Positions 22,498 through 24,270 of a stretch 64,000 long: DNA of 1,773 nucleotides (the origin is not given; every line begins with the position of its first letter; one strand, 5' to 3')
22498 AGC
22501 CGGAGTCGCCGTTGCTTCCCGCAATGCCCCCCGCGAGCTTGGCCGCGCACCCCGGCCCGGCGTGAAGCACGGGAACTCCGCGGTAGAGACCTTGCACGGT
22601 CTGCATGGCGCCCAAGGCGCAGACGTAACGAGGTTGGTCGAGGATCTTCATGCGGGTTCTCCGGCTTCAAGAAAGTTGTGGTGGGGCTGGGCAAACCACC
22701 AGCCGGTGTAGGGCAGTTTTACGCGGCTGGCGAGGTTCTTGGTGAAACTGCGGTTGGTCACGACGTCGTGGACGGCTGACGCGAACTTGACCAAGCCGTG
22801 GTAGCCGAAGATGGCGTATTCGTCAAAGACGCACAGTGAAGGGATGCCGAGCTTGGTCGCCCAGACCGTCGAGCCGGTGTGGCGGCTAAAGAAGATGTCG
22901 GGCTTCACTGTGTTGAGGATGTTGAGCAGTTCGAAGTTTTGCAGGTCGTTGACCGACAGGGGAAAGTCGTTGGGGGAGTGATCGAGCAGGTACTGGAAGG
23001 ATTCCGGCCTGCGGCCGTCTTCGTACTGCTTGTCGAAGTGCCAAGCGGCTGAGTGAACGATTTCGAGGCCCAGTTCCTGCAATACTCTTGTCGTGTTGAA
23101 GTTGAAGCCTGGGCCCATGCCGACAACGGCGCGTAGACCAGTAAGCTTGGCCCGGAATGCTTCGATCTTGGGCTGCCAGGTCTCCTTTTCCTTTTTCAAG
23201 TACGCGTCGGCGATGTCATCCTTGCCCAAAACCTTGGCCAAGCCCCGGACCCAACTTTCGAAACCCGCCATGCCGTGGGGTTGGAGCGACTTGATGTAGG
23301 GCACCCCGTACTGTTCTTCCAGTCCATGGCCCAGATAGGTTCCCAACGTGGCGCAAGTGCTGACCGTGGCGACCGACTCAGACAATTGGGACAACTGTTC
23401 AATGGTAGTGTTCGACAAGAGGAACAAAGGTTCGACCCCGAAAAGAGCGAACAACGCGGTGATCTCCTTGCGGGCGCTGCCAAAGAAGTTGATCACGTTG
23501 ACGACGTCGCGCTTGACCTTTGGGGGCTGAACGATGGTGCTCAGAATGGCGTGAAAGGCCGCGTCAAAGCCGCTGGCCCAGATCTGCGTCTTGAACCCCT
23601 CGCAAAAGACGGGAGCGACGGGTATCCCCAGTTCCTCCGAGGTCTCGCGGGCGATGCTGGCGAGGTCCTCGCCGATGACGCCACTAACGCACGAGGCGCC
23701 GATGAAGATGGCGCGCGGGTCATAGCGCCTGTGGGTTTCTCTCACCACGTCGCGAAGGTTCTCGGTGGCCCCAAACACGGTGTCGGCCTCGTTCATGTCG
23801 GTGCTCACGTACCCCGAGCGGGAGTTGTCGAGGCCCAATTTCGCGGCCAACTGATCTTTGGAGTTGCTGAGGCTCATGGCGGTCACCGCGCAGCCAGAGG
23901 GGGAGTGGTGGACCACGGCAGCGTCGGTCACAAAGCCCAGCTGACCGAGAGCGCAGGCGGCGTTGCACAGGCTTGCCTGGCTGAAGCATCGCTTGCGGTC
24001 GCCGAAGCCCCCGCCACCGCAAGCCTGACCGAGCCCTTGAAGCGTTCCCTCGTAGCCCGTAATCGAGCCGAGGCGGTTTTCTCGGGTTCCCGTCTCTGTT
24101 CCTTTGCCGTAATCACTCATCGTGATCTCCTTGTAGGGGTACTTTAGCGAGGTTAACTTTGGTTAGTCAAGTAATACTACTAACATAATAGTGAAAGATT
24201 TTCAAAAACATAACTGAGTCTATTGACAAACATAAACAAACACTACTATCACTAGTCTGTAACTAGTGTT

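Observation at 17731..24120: Nitrogenase-like reductase system (NifB/NifX/NifH-like + NifD/NifK-like) embedded in methionine-sulfur genes: candidate Mar-type C-S-cleaving nitrogenase homolog with atypical architecture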

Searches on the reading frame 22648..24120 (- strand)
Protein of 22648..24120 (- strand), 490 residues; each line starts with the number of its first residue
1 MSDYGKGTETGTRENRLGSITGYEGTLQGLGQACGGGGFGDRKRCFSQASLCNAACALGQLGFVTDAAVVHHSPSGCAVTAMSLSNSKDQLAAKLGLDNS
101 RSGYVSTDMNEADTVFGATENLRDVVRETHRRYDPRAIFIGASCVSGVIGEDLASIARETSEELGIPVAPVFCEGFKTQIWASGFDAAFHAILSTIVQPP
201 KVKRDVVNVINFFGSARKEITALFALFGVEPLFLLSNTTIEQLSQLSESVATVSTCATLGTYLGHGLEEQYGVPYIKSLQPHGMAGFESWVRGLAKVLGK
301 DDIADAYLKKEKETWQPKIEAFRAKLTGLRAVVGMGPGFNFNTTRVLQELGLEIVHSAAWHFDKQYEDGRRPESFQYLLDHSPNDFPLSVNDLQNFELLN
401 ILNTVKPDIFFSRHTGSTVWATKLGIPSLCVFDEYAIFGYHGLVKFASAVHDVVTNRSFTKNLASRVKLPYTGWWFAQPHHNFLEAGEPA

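Call 4: search_protein_families(library=ncbifam, proteins=[window:22648-24120:-], max_evalue=0.001)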
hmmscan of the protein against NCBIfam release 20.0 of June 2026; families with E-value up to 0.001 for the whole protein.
window:22648-24120:- (490 aa): 16 families
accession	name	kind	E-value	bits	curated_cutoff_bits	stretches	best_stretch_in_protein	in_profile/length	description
TIGR01862.1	N2-ase-Ialpha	subfamily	3.9e-47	160.9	486.05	1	61-456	46-439/444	nitrogenase component I subunit alpha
TIGR01283.1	nifE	equivalog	4.7e-45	154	505.1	1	57-455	50-446/459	nitrogenase iron-molybdenum cofactor biosynthesis protein NifE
TIGR01282.1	nifD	equivalog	4.4e-39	134.5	653.55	1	60-456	59-456/466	nitrogenase molybdenum-iron protein alpha chain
TIGR01284.1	alt_nitrog_alph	subfamily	2.2e-35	122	512.8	1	62-456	57-446/457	nitrogenase subunit alpha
NF011047.0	PRK14477.1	equivalog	3.1e-29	101.4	1229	1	61-456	45-440/917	bifunctional nitrogenase iron-molybdenum cofactor biosynthesis protein NifEN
TIGR01860.1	VNFD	equivalog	2e-21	76.2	823.1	1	49-456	48-448/461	nitrogenase vanadium-iron protein, alpha chain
TIGR01861.1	ANFD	equivalog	1.9e-20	72.8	873.8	1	64-454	62-447/513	nitrogenase iron-iron protein, alpha chain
NF002768.0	PRK02842.1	equivalog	2.6e-19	69.4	324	1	107-367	67-326/423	ferredoxin:protochlorophyllide reductase (ATP-dependent) subunit N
TIGR01279.1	DPOR_bchN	equivalog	1.7e-15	56.9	419.95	1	104-474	53-403/407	ferredoxin:protochlorophyllide reductase (ATP-dependent) subunit N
TIGR01286.1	nifK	equivalog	1.5e-14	53.3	427.3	1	102-367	110-402/516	nitrogenase molybdenum-iron protein subunit beta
TIGR01278.1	DPOR_BchB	equivalog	1.6e-14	53.6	490.35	1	110-359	61-323/512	ferredoxin:protochlorophyllide reductase (ATP-dependent) subunit B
TIGR02932.1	vnfK_nitrog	equivalog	5.6e-11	41.9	873.95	2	105-210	60-172/457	V-containing nitrogenase subunit beta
TIGR03282.1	methan_mark_13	equivalog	7.5e-11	41.6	268.4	1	65-161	18-102/352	Ni-sirohydrochlorin a,c-diamide reductive cyclase catalytic subunit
TIGR01285.1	nifN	equivalog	8.8e-08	31.5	326.8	1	106-205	63-166/433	nitrogenase iron-molybdenum cofactor biosynthesis protein NifN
NF002789.0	PRK02910.1-3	equivalog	2.7e-06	26.5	509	1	117-300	68-255/535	ferredoxin:protochlorophyllide reductase (ATP-dependent) subunit B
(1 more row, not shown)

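Call 5: search_protein_families(library=pfam, proteins=[window:22648-24120:-], max_evalue=0.001)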
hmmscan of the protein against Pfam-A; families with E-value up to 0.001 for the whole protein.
window:22648-24120:- (490 aa): 1 family
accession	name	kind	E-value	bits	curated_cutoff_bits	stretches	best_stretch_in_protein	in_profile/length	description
PF00148.24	Oxidored_nitro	-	5.3e-74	249.9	28.6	1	52-452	1-396/399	Nitrogenase component 1 type Oxidoreductase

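Call 6: search_solved_structures(query=window:22648-24120:-, max_evalue=0.001, show_alignments=2)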
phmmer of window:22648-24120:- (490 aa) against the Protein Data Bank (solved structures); distinct sequences matched with E-value up to 0.001: 62 (the best 60 are shown).
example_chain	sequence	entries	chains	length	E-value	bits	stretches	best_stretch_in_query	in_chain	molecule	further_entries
9d9u_A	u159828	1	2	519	4.8e-96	325.2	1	26-482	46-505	Nitrogenase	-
9fmg_A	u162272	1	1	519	4.9e-96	325.2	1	26-482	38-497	Nitrogenase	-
9p1x_A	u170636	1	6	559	4.6e-38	134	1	61-363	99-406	Nitrogenase protein alpha chain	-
4wn9_A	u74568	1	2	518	3.4e-29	104.8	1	53-357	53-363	Nitrogenase molybdenum-iron protein alpha chain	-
5vpw_A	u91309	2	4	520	3.4e-29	104.8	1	53-357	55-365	Nitrogenase molybdenum-iron protein alpha chain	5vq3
1mio_A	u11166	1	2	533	3.7e-29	104.6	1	53-357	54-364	NITROGENASE MOLYBDENUM IRON PROTEIN (ALPHA CHAIN)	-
4wes_A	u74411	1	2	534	3.7e-29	104.6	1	53-357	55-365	Nitrogenase molybdenum-iron protein alpha chain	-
9i0g_A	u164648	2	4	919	8e-29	103.5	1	64-456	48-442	Nitrogenase iron-molybdenum cofactor biosynthesis protein NifE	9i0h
9spz_A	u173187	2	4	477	1.1e-21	80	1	52-454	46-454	Nitrogenase protein alpha chain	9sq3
5n6y_A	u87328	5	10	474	2.8e-20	75.4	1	50-456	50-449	Nitrogenase vanadium-iron protein alpha chain | Nitrogenase protein alpha chain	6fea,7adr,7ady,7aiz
9hbc_A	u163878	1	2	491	2.8e-19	72.1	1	62-452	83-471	MoFe nitrogenase subunit D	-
10zk_A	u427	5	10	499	3.1e-19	71.9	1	62-452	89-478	Nitrogenase protein alpha chain | Nitrogenase MoFe protein alpha subunit NifD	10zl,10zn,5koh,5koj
8oie_A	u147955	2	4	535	3.9e-19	71.6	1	64-454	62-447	Nitrogenase protein alpha chain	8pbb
9hbn_A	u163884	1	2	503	7.2e-19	70.7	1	62-453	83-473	MoFe nitrogenase subunit D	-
9ian_A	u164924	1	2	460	3.4e-18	68.5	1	63-359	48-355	Nitrogenase iron-molybdenum cofactor biosynthesis protein NifE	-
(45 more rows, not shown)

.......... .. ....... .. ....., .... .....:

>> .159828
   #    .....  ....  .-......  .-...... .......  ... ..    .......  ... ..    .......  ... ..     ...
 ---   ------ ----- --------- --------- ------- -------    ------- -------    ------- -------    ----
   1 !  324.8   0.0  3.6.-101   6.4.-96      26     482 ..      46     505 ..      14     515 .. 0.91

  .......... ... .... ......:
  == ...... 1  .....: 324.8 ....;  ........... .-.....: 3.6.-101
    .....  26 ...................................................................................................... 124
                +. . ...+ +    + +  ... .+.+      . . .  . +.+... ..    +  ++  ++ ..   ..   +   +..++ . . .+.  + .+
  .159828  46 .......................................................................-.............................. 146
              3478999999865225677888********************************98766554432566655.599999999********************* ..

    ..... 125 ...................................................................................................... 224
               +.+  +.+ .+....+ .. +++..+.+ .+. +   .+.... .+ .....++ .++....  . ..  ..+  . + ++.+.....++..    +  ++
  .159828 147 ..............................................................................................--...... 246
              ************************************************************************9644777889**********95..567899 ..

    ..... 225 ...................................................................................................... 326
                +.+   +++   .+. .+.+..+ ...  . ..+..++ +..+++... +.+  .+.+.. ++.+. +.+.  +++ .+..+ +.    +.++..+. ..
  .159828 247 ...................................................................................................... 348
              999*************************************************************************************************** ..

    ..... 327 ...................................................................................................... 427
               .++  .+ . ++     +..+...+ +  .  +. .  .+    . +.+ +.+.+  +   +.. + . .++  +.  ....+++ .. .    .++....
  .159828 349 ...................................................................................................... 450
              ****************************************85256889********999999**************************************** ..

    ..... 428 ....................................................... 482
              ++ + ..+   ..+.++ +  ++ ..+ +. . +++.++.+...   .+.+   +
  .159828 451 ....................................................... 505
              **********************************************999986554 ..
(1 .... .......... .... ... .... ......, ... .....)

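Call 19: find_homologous_proteins(query=window:22648-24120:-, max_evalue=1e-20)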
Query window:22648-24120:- (490 aa): 1066 proteins with E <= 1e-20 among 8000 candidates; the best 120 are listed.
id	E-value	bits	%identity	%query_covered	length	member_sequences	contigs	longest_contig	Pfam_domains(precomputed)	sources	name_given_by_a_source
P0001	0.0e+0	1132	100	100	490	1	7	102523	PF00148.25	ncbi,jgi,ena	-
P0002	1.1e-248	844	75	98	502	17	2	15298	PF00148.25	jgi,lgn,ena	-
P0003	5.9e-248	841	72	99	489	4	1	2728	PF00148.25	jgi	jgi:nitrogenase molybdenum-iron protein alpha chain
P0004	1.6e-244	830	73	99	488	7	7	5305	PF00148.25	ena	-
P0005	4.0e-243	825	72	99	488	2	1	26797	PF00148.25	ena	-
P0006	1.6e-242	823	73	98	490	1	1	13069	PF00148.25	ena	-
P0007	2.1e-241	820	72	100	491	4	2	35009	PF00148.25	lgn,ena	-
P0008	3.1e-241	819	71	99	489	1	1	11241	PF00148.25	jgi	jgi:nitrogenase molybdenum-iron protein alpha chain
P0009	5.6e-241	818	73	98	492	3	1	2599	PF00148.25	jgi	jgi:nitrogenase molybdenum-iron protein alpha chain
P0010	8.1e-241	818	71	99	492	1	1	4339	PF00148.25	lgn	-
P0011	1.8e-240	817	72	98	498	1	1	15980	PF00148.25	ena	-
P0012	7.0e-240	815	71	99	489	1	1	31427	PF00148.25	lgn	-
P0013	9.2e-240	814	72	98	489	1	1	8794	PF00148.25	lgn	-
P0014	1.3e-239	814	71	99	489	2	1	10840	PF00148.25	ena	-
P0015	4.7e-239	812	71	99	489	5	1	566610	PF00148.25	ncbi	ncbi:nitrogenase component 1 [Geotalea toluenoxydans]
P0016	5.7e-239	812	72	99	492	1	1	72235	PF00148.25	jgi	jgi:nitrogenase molybdenum-iron protein alpha chain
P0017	9.3e-238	808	72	98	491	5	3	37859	PF00148.25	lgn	-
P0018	3.1e-237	806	71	98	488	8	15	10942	PF00148.25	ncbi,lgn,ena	-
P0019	2.5e-236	803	70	99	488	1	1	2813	PF00148.25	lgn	-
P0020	7.4e-236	801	71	98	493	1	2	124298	PF00148.25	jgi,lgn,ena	jgi:nitrogenase molybdenum-iron protein alpha chain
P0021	9.9e-236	801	71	98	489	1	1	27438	PF00148.25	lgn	-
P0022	2.6e-235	799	71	98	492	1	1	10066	PF00148.25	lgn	-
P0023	1.3e-234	797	71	97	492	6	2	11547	PF00148.25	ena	-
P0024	1.4e-234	797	69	98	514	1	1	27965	PF00148.25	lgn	-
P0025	1.7e-234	797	72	97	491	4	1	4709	PF00148.25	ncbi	-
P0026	1.9e-234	797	70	98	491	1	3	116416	PF00148.25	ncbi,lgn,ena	-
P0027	2.5e-234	796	70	97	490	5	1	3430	PF00148.25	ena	-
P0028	4.0e-234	796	71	97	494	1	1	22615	PF00148.25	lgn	-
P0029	1.2e-233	794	70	98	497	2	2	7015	PF00148.25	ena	-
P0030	4.4e-233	792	70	98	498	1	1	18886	PF00148.25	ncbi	-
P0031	4.6e-233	792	70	98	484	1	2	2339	PF00148.25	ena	-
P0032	4.3e-232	789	70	98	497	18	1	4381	PF00148.25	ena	-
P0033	7.2e-232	788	71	97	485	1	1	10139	PF00148.25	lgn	-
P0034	9.9e-232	788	69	98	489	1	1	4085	PF00148.25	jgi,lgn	-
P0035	1.5e-231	787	68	99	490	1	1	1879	PF00148.25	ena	-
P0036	9.3e-231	784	69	98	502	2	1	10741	PF00148.25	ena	-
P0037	1.1e-230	784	69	98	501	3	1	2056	PF00148.25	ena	-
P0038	1.5e-230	784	69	98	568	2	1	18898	PF00148.25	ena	-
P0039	1.5e-230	784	70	97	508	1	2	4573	PF00148.25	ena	-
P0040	2.5e-230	783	70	98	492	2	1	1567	PF00148.25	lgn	-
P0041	4.4e-230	782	69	99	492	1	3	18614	PF00148.25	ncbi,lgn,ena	-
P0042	8.5e-229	778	68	98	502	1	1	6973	PF00148.25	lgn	-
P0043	1.2e-228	777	69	98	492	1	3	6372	PF00148.25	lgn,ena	-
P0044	1.2e-228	777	70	98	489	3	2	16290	PF00148.25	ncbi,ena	-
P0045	1.0e-227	774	69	97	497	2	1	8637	PF00148.25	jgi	jgi:nitrogenase molybdenum-iron protein alpha chain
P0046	9.1e-227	771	68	97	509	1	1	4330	PF00148.25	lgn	-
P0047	1.0e-226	771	69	97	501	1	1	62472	PF00148.25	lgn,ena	-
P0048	1.5e-226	771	67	100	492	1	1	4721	PF00148.25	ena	-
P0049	2.9e-226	770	69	97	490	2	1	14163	PF00148.25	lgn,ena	-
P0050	4.6e-226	769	68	99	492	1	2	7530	PF00148.25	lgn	-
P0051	5.9e-226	769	68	97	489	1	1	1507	PF00148.25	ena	-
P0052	1.0e-225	768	70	97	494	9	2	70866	PF00148.25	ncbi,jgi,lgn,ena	ncbi:MAG: nitrogenase component 1 [Polyangiaceae bacterium]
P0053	1.3e-225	767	67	98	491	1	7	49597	PF00148.25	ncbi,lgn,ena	-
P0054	1.9e-223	760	68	97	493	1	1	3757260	PF00148.25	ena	-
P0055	1.4e-222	757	68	96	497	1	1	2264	PF00148.25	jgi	jgi:nitrogenase molybdenum-iron protein alpha chain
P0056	2.2e-222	757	67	99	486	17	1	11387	PF00148.25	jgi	jgi:nitrogenase molybdenum-iron protein alpha chain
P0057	6.8e-221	752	67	97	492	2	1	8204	PF00148.25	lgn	-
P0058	2.1e-220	750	67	99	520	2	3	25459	PF00148.25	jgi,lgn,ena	-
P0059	2.3e-218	744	67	97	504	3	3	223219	PF00148.25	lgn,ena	-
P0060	1.9e-207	708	70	87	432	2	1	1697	PF00148.25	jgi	jgi:nitrogenase molybdenum-iron protein alpha chain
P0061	4.1e-204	697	62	98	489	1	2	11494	PF00148.25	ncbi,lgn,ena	-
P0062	2.2e-201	688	60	99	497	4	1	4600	PF00148.25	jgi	jgi:nitrogenase molybdenum-iron protein alpha chain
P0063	4.3e-197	673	72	82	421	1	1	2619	PF00148.25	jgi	jgi:nitrogenase molybdenum-iron protein alpha chain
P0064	6.4e-196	670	59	98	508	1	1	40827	PF00148.25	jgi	jgi:nitrogenase molybdenum-iron protein alpha chain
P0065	3.7e-190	651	59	97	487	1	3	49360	PF00148.25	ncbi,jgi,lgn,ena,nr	ncbi:MAG: oxidoreductase/nitrogenase component 1 [Firmicutes bacterium]|nr:oxidoreductase/nitrogenas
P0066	6.5e-190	650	57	98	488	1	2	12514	PF00148.25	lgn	-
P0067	7.3e-189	646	57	98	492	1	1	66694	PF00148.25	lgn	-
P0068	8.2e-189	646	65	86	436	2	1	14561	PF00148.25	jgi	-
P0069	2.4e-187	641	57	98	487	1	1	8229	PF00148.25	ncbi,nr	ncbi:MAG: nitrogenase [Clostridia bacterium]|nr:nitrogenase [Clostridia bacterium]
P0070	5.2e-187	640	57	97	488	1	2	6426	PF00148.25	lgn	-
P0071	5.2e-187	640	56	98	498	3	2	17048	PF00148.25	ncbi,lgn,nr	ncbi:Nitrogenase molybdenum-iron protein alpha chain [Bacteroidales bacterium Barb7]|nr:Nitrogenase 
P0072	4.5e-186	637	56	97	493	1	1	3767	PF00148.25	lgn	-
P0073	8.6e-186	636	56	98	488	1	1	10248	PF00148.25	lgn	-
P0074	9.8e-186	636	56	98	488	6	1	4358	PF00148.25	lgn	-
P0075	1.1e-185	636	57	97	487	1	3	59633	PF00148.25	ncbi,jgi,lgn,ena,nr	ncbi:MAG: oxidoreductase/nitrogenase component 1 [Firmicutes bacterium]|nr:oxidoreductase/nitrogenas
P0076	3.3e-185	634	57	97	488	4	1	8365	PF00148.25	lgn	-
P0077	8.4e-185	633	57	98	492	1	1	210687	PF00148.25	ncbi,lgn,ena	-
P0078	9.2e-185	633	56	98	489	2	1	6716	PF00148.25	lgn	-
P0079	9.5e-185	633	56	97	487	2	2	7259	PF00148.25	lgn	-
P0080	1.0e-184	633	56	99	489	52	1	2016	PF00148.25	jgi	-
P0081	1.9e-184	632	57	97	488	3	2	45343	PF00148.25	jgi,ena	-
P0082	4.3e-184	631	56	98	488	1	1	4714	PF00148.25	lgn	-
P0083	4.8e-184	630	56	98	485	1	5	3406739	PF00148.25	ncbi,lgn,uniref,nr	ncbi:oxidoreductase/nitrogenase component 1 [Syntrophobotulus glycolicus DSM 8271]|uniref:Oxidoreduc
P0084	5.7e-184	630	56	98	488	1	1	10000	PF00148.25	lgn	-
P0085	7.2e-184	630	55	98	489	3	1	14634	PF00148.25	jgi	jgi:nitrogenase molybdenum-iron protein alpha chain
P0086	2.6e-183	628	55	97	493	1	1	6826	PF00148.25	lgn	-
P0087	3.5e-183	628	56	98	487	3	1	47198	PF00148.25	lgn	-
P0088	6.2e-183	627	55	98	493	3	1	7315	PF00148.25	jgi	jgi:nitrogenase molybdenum-iron protein alpha chain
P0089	8.4e-183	626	56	98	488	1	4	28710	PF00148.25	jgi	jgi:nitrogenase molybdenum-iron protein alpha chain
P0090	1.2e-182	626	55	98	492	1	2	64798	PF00148.25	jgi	jgi:nitrogenase molybdenum-iron protein alpha chain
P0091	1.9e-182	625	57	97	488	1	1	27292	PF00148.25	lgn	-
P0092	3.1e-182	624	57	98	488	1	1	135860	PF00148.25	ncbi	-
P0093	3.9e-182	624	55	98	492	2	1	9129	PF00148.25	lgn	-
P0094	4.0e-182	624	56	97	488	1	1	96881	PF00148.25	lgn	-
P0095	7.8e-182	623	55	98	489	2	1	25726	PF00148.25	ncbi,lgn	-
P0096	2.6e-181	621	55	98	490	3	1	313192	PF00148.25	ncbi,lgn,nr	ncbi:MAG: nitrogenase component 1 [Paludibacteraceae bacterium]|nr:nitrogenase component 1 [Paludiba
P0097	5.7e-181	620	56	97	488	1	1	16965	PF00148.25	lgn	-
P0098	6.0e-181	620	56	97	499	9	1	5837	PF00148.25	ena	-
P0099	1.3e-180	619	54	97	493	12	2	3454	PF00148.25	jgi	jgi:nitrogenase molybdenum-iron protein alpha chain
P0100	1.8e-180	619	54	97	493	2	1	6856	PF00148.25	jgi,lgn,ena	-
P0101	2.4e-180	618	55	97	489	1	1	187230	PF00148.25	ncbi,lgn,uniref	ncbi:nitrogenase component 1 [Clostridium sp. WILCCON 0269]|uniref:Nitrogenase component 1 n=1 Tax=C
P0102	4.0e-180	617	55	98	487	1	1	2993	PF00148.25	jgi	jgi:nitrogenase molybdenum-iron protein alpha chain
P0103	6.8e-180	617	55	97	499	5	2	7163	PF00148.25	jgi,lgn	-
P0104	8.6e-180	616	55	98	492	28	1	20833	PF00148.25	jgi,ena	-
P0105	1.3e-179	616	56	98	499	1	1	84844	PF00148.25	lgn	-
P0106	1.4e-179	616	54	98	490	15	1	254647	PF00148.25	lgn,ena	-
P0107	1.5e-179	616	53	99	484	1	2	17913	PF00148.25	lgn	-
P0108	1.5e-179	616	55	97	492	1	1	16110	PF00148.25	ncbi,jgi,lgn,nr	ncbi:MAG: hypothetical protein LBH58_07710 [Tannerellaceae bacterium]|jgi:nitrogenase molybdenum-iro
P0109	2.3e-179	615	56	98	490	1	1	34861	PF00148.25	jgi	-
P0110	4.4e-179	614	54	97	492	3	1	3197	PF00148.25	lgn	-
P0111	4.9e-179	614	55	98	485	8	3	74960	PF00148.25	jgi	jgi:nitrogenase molybdenum-iron protein alpha chain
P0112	6.7e-179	613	55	98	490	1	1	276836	PF00148.25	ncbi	-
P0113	1.0e-178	613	55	97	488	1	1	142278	PF00148.25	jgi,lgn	jgi:nitrogenase molybdenum-iron protein alpha chain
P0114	1.1e-178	613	55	98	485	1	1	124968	PF00148.25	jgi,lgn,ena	-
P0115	1.1e-178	613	56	97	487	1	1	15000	PF00148.25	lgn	-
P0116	1.4e-178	612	55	97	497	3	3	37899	PF00148.25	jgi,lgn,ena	jgi:nitrogenase molybdenum-iron protein alpha chain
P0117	1.5e-178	612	55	98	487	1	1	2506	PF00148.25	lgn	-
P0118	1.5e-178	612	69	78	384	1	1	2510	PF00148.25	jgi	jgi:nitrogenase molybdenum-iron protein alpha chain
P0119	1.7e-178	612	55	98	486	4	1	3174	PF00148.25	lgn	-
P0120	1.7e-178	612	53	99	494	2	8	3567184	PF00148.25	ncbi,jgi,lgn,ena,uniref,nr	ncbi:MAG: nitrogenase [Clostridium sp.]|jgi:nitrogenase molybdenum-iron protein alpha chain|uniref:n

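Call 21: find_encoding_contigs(protein=P0001, flank=10000, max_places=4)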
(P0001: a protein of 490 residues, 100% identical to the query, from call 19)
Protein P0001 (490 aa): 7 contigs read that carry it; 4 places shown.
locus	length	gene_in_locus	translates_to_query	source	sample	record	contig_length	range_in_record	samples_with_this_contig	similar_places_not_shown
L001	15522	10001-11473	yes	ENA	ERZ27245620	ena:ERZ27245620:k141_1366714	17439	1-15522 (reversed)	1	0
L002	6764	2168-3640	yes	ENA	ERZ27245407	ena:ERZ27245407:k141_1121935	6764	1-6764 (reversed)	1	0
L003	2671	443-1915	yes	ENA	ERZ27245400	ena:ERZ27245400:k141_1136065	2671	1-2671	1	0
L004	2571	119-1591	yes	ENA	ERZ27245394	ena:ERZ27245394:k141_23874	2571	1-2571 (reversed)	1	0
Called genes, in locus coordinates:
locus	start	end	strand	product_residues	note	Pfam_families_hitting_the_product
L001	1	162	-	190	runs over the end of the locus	PF02566:OsmC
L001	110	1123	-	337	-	PF14226:DIOX_N, PF03171:2OG-FeII_Oxy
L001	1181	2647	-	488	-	PF00291:PALP, PF09719:C_GCAxxG_C_C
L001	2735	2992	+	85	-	-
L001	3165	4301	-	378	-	PF01053:Cys_Met_Meta_PP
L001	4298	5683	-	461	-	PF00291:PALP, PF00571:CBS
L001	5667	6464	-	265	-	PF00005:ABC_tran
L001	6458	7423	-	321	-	PF00528:BPD_transp_1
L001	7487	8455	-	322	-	PF13379:NMT1_2, PF09084:NMT1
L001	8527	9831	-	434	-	PF01053:Cys_Met_Meta_PP, PF01041:DegT_DnrJ_EryC1, PF00266:Aminotran_5 (weak)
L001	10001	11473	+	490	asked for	PF00148:Oxidored_nitro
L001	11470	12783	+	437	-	PF00148:Oxidored_nitro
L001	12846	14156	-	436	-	PF01053:Cys_Met_Meta_PP, PF01041:DegT_DnrJ_EryC1, PF00155:Aminotran_1_2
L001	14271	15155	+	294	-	PF04055:Radical_SAM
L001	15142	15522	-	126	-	?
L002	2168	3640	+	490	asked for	PF00148:Oxidored_nitro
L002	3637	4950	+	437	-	PF00148:Oxidored_nitro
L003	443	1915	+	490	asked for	PF00148:Oxidored_nitro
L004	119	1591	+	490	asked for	PF00148:Oxidored_nitro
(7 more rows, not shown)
